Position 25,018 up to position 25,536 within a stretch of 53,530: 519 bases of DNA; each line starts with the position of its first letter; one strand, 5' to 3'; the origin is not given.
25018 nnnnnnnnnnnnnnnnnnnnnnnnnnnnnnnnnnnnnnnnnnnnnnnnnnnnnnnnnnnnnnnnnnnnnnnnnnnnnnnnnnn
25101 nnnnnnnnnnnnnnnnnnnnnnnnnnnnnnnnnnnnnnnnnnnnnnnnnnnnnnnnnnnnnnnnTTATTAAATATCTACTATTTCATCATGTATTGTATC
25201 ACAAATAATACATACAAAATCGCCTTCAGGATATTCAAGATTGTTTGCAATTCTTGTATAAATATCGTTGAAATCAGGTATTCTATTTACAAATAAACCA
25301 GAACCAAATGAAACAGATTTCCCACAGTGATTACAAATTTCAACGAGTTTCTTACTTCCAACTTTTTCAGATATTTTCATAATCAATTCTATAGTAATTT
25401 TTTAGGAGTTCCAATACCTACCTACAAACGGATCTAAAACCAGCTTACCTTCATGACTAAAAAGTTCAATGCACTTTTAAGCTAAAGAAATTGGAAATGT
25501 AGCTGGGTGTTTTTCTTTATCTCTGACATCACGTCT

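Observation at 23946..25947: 1.9-kb islet bounded by 65-bp direct repeats carrying a SIR2-like + zinc-ribbon gene pair: candidate undescribed defence module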

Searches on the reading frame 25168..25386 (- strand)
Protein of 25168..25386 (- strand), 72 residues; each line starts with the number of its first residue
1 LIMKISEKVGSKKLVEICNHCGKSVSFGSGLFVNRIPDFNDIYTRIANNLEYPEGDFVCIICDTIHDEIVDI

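Call 4: search_protein_families(library=pfam, proteins=[window:25168-25386:-], max_evalue=1)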
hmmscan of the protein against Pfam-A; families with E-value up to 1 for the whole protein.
window:25168-25386:- (72 aa): 1 family
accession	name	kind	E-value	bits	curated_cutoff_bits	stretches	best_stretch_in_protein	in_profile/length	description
PF02892.21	zf-BED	-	0.043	14.3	20.6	1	15-28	16-29/44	BED zinc finger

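Call 5: search_protein_families(library=padloc, proteins=[window:25168-25386:-], max_evalue=1)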
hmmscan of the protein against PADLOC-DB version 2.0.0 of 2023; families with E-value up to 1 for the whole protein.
window:25168-25386:- (72 aa): 0 families

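Call 6: search_protein_families(library=ncbifam, proteins=[window:25168-25386:-], max_evalue=1)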
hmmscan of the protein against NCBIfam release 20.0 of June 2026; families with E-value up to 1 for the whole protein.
window:25168-25386:- (72 aa): 2 families
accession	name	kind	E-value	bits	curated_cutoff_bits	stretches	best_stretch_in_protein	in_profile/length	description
NF052455.1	HyiscapDhHadB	equivalog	0.032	12.9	750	1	5-70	58-118/398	(R)-2-hydroxyisocaproyl-CoA dehydratase subunit alpha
NF052389.1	Lys_KAL_CLE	exception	0.17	10.6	725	1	16-49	269-302/440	bifunctional 3-aminobutyryl-CoA ammonia lyase/3-keto-5-aminohexanoate cleavage enzyme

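Call 10: find_homologous_proteins(query=window:25168-25386:-, max_evalue=0.01)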
Query window:25168-25386:- (72 aa): 44 proteins with E <= 0.01 among 44 candidates.
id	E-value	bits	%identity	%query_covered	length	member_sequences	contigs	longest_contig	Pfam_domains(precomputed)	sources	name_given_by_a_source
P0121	9.2e-41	154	100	97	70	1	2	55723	-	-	-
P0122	3.7e-35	137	89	97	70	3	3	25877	-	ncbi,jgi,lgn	jgi:hypothetical protein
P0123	3.0e-31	124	81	97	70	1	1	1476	-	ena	-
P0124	1.5e-30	122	84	89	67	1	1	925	-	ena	-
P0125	1.1e-23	100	81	74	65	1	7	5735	-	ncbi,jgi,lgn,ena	jgi:hypothetical protein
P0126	1.9e-23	100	72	81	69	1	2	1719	-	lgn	-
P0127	2.0e-23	99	79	74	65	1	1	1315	-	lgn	-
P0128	8.4e-23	97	81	74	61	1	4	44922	-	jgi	jgi:hypothetical protein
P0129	9.6e-23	97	84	69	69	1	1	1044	-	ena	-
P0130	1.7e-22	97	79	72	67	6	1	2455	-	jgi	-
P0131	2.2e-22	96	77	74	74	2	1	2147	-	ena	-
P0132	7.7e-22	94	77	72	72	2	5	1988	-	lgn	-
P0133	1.6e-21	93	67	92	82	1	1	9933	-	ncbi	-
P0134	3.0e-21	93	80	69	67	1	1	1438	-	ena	-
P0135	3.3e-21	92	79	72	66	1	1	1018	-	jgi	jgi:hypothetical protein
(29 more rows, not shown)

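Call 25: find_encoding_contigs(protein=P0121, flank=10000, max_places=6)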
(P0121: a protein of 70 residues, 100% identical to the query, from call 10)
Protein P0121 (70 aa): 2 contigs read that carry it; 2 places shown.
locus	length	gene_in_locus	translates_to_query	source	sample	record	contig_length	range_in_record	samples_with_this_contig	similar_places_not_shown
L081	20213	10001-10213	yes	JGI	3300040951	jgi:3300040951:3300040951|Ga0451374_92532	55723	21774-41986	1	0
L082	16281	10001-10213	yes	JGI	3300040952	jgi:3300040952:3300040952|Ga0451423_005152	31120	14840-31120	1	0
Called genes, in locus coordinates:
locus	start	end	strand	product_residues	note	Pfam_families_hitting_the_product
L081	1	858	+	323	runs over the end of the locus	PF00013:KH_1 (weak), PF08668:HDOD (weak), PF01966:HD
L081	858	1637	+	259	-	PF00149:Metallophos, PF13277:YmdB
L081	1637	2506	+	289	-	PF00763:THF_DHG_CYH, PF02882:THF_DHG_CYH_C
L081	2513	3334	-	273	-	PF12801:Fer4_5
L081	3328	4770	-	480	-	PF07969:Amidohydro_3, PF01979:Amidohydro_1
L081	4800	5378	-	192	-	PF02545:Maf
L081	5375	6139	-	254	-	PF00483:NTP_transferase, PF12804:NTP_transf_3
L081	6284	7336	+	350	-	PF04464:Glyphos_transf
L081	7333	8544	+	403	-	PF04991:LicD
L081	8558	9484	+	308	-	PF01066:CDP-OH_P_transf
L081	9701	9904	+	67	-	-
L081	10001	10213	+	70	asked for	-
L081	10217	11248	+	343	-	-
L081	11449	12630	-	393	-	PF07690:MFS_1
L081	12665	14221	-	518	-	PF12974:Phosphonate-bd, PF00528:BPD_transp_1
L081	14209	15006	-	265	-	PF00005:ABC_tran, PF13304:AAA_21 (faint)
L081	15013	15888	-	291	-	PF12974:Phosphonate-bd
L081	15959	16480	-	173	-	-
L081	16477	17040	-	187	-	-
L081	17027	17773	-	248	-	PF13489:Methyltransf_23, PF01209:Ubie_methyltran (faint), PF06325:PrmA (weak), PF08241:Methyltransf_11, PF08242:Methyltransf_12, PF13649:Methyltransf_25, PF13847:Methyltransf_31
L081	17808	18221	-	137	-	PF01467:CTP_transf_like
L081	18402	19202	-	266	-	PF01467:CTP_transf_like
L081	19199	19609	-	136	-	PF01467:CTP_transf_like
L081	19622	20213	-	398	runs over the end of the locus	PF04464:Glyphos_transf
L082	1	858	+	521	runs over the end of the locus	PF12072:RNase_Y_N, PF00013:KH_1 (weak), PF08668:HDOD (weak), PF01966:HD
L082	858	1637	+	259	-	PF00149:Metallophos, PF13277:YmdB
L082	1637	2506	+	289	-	PF00763:THF_DHG_CYH, PF02882:THF_DHG_CYH_C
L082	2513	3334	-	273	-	PF12801:Fer4_5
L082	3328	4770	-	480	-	PF07969:Amidohydro_3, PF01979:Amidohydro_1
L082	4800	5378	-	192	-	PF02545:Maf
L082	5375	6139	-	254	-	PF00483:NTP_transferase, PF12804:NTP_transf_3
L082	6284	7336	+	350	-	PF04464:Glyphos_transf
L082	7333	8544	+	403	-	PF04991:LicD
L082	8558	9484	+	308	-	PF01066:CDP-OH_P_transf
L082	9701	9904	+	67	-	-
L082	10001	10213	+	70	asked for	-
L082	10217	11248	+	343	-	-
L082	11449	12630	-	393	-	PF07690:MFS_1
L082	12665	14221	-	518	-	PF12974:Phosphonate-bd, PF00528:BPD_transp_1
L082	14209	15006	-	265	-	PF00005:ABC_tran, PF13304:AAA_21 (faint)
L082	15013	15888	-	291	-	PF12974:Phosphonate-bd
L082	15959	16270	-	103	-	-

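Call 26: find_encoding_contigs(protein=P0122, flank=8000, max_places=6)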
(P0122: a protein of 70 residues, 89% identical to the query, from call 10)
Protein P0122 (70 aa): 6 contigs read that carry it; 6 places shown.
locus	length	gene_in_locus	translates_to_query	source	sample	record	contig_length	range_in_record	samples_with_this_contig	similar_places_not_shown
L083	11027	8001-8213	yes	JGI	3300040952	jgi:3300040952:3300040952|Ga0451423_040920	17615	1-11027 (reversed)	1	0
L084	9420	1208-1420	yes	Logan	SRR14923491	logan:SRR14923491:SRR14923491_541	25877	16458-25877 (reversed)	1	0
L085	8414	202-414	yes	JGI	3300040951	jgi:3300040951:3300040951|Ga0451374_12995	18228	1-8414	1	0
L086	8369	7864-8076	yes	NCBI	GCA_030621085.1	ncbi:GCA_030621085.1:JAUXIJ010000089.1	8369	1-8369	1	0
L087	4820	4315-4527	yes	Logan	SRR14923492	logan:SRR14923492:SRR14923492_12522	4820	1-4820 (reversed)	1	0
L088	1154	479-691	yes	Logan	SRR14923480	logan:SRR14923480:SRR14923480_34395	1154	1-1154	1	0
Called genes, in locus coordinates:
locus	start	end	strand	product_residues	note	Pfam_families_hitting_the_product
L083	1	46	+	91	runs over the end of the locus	PF05164:ZapA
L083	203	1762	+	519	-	PF12072:RNase_Y_N, PF00013:KH_1 (weak), PF08668:HDOD (weak), PF01966:HD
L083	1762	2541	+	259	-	PF00149:Metallophos, PF13277:YmdB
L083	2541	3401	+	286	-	PF00763:THF_DHG_CYH, PF02882:THF_DHG_CYH_C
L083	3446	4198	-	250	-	PF12801:Fer4_5, PF13237:Fer4_10 (weak)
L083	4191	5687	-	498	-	PF07969:Amidohydro_3, PF01979:Amidohydro_1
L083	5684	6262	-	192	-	PF02545:Maf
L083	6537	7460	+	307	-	PF01066:CDP-OH_P_transf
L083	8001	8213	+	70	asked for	-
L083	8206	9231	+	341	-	-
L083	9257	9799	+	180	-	PF15515:MvaI_BcnI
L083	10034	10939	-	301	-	PF04464:Glyphos_transf, PF02350:Epimerase_2 (weak)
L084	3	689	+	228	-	?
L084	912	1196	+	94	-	PF01555:N6_N4_Mtase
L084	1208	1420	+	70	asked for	-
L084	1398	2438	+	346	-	-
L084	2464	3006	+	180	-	PF15515:MvaI_BcnI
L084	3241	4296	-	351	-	PF04464:Glyphos_transf, PF02350:Epimerase_2 (weak)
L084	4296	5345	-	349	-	-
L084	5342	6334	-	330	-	PF01075:Glyco_transf_9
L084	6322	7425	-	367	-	PF13439:Glyco_transf_4, PF00534:Glycos_transf_1, PF13692:Glyco_trans_1_4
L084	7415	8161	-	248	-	PF00535:Glycos_transf_2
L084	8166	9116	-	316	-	-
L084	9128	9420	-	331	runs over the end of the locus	PF01075:Glyco_transf_9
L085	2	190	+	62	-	?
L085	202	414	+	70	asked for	-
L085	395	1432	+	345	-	-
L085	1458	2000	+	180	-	PF15515:MvaI_BcnI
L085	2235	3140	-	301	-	PF04464:Glyphos_transf, PF02350:Epimerase_2 (weak)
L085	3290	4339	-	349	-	-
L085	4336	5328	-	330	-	PF01075:Glyco_transf_9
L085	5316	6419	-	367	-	PF13439:Glyco_transf_4, PF00534:Glycos_transf_1, PF13692:Glyco_trans_1_4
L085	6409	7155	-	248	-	PF00535:Glycos_transf_2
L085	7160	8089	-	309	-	-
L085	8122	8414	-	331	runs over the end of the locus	PF01075:Glyco_transf_9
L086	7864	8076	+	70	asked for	-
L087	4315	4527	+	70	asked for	-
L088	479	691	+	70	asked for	-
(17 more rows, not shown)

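Call 29: find_related_loci(query=A3, collection=genome_contigs, flank=5000)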
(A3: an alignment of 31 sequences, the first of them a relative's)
Query A3 (70 aa) in genome_contigs; peptide patterns used: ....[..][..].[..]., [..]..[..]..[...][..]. (x = any residue, [..] = any of these).
82 stretches matched a pattern; 63 encode a relative of the query (tblastn E <= 1e-3); 63 distinct loci.
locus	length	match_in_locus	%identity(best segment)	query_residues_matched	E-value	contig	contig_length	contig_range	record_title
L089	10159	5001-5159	79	10-62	2e-26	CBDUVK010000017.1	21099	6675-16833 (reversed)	MAG TPA_asm: uncultured bacterium isolate SRR22302364_binner23_Refined_57 genome assembly, contig: ERZ25073603.629, whol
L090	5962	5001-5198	67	2-67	9e-26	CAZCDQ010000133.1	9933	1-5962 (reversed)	MAG TPA_asm: uncultured bacterium isolate SRP141376_co4_299 genome assembly, contig: NODE_11195_length_9933_cov_4.112168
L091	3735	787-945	68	10-62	4e-24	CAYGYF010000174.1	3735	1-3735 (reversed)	MAG TPA_asm: uncultured Dehalococcoidia bacterium isolate ERP119294_co3_281 genome assembly, contig: NODE_33167_length_3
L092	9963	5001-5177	68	12-70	9e-24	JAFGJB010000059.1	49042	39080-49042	MAG: candidate division KSB1 bacterium isolate Zod_Metabat.251 k87_2677894, whole genome shotgun sequence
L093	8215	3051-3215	73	12-66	9e-24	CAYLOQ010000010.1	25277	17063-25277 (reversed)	MAG TPA_asm: Candidatus Woesearchaeota archaeon isolate binchicken_co85_6 genome assembly, contig: NODE_1155_length_2527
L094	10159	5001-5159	68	10-62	2e-23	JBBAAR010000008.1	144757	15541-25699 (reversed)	MAG: Elusimicrobiota bacterium isolate SO_2017_GW3_47 scaffold_136_c1_OW296A_2017, whole genome shotgun sequence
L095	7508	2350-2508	72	10-62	2e-22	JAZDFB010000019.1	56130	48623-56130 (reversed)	MAG: Planctomycetota bacterium isolate MEGAHIT-group-0.182 k141_18221028, whole genome shotgun sequence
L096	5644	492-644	71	13-63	2e-22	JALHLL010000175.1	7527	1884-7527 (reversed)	MAG: bacterium isolate Bin_11_3_sub c_000000033312, whole genome shotgun sequence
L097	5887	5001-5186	65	1-62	2e-24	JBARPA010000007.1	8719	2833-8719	MAG: Candidatus Zixiibacteriota bacterium isolate MFD13423_ilm_asm_bin54 k127_242104, whole genome shotgun sequence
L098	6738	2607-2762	67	11-62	4e-22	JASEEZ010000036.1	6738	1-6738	MAG: Actinomycetota bacterium isolate Yes46-11 NODE_36_length_6738_cov_4.079006, whole genome shotgun sequence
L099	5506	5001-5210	89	1-70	3e-38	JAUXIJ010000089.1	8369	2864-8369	MAG: Candidatus Cloacimonadota bacterium isolate CSMAG_2978 CSMAG_2978_k119_190971_length_8369_cov_8.9806, whole genome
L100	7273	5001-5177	66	1-62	7e-22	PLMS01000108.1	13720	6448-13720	MAG: Ignavibacteriae bacterium isolate fen_1299 73.20120800_E2X.46_contig_8585, whole genome shotgun sequence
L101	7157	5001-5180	58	2-61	7e-22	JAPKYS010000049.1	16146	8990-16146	MAG: bacterium isolate LacPavin_0920_SED3_MAG_51_16 LacPavin_0920_SED3_scaffold_2651941, whole genome shotgun sequence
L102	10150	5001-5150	74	13-62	9e-22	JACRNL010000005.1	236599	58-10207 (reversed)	MAG: Deltaproteobacteria bacterium isolate NC_groundwater_1934_Pr3_S-0.2um_54_5 scaffold_31367, whole genome shotgun seq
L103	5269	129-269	74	16-62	3e-21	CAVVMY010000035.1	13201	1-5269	MAG: Candidatus Altiarchaeales archaeon isolate MFD04492.bin.2.19 genome assembly, contig: contig_99241, whole genome sh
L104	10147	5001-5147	71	14-62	4e-21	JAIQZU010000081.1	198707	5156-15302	MAG: Candidatus Scalindua sp. isolate OFTM1 OFTM1_80, whole genome shotgun sequence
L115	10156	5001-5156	62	10-61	1e-18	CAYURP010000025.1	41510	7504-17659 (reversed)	MAG TPA_asm: uncultured Ignavibacteria bacterium isolate binchicken_co89_584 genome assembly, contig: NODE_1242_length_4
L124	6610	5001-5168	54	12-66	1e-16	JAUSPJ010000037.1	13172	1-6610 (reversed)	MAG: Candidatus Neomarinimicrobiota bacterium isolate E21_metabat.bin.53_sub E21_k141_241175, whole genome shotgun seque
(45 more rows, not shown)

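Call 44: search_protein_families(library=pfam, proteins=[L089:4080-4970:+, L089:5194-6225:+, L089:6427-6888:+, L115:3806-4957:+, L115:5189-6211:+, L115:6281-6877:+, L084:1398-2438:+, L084:2464-3006:+, L104:3998-4909:+, L124:3762-4943:+], max_evalue=0.01)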
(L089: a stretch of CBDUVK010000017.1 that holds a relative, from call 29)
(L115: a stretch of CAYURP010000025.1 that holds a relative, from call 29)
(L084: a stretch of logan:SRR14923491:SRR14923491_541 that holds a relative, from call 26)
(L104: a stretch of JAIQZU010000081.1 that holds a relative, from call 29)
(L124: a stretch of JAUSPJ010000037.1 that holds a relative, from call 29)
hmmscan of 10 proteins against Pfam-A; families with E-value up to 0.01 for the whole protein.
L089:4080-4970:+ (296 aa): 5 families
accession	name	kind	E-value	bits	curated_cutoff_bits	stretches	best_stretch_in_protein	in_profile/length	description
PF01555.25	N6_N4_Mtase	-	1.9e-27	97.1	26.7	2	55-128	142-218/221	DNA methylase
PF01170.24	UPF0020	-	0.00068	19.8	22.3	1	90-152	27-87/197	RMKL-like, methyltransferase domain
PF03602.21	Cons_hypoth95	-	0.001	19.2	24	1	91-175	41-126/182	Conserved hypothetical protein 95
PF02086.21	MethyltransfD12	-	0.0083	16.3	22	0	84-161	12-92/253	D12 class N6 adenine-specific DNA methyltransferase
PF02384.22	N6_Mtase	-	0.0095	15.7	20.4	0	77-188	31-151/311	N-6 DNA Methylase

L089:5194-6225:+ (343 aa): 1 family
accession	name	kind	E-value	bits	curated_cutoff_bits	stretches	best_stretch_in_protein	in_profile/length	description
PF06250.17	YhcG_C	-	0.0047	17.2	32.5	1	6-89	20-106/157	YhcG PDDEXK nuclease domain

L089:6427-6888:+ (153 aa): 1 family
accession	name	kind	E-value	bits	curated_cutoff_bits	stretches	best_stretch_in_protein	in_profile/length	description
PF15515.12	MvaI_BcnI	-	2e-32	113.5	25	1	2-147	96-227/227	MvaI/BcnI restriction endonuclease family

L115:3806-4957:+ (383 aa): 2 families
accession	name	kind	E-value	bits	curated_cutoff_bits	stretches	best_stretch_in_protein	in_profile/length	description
PF01555.25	N6_N4_Mtase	-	3e-09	37.6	26.7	1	4-78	138-213/221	DNA methylase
PF01170.24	UPF0020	-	4.3e-08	33.5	22.3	1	47-72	29-54/197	RMKL-like, methyltransferase domain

L115:5189-6211:+ (340 aa): 0 families

L115:6281-6877:+ (198 aa): 1 family
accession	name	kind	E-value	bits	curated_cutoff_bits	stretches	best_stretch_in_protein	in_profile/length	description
PF15515.12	MvaI_BcnI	-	3.1e-31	109.6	25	1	2-191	32-227/227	MvaI/BcnI restriction endonuclease family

L084:1398-2438:+ (346 aa): 0 families

L084:2464-3006:+ (180 aa): 1 family
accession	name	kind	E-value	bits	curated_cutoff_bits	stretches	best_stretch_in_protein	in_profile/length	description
PF15515.12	MvaI_BcnI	-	1.7e-33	117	25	1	8-174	80-227/227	MvaI/BcnI restriction endonuclease family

L104:3998-4909:+ (303 aa): 2 families
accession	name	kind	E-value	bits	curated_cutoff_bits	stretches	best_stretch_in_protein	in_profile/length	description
PF01555.25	N6_N4_Mtase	-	1e-26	94.7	26.7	2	11-130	113-219/221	DNA methylase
PF02086.21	MethyltransfD12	-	0.0092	16.2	22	0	85-175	12-93/253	D12 class N6 adenine-specific DNA methyltransferase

L124:3762-4943:+ (393 aa): 4 families
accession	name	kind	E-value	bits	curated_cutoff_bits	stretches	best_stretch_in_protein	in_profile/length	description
PF01555.25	N6_N4_Mtase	-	2.4e-12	47.7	26.7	2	17-76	159-213/221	DNA methylase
PF01170.24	UPF0020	-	4.8e-09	36.6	22.3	1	25-70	8-54/197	RMKL-like, methyltransferase domain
PF07669.17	Eco57I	-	0.00019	22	25.3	0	94-258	18-91/171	Eco57I restriction-modification methylase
PF02384.22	N6_Mtase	-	0.0041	16.9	20.4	0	45-124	47-121/311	N-6 DNA Methylase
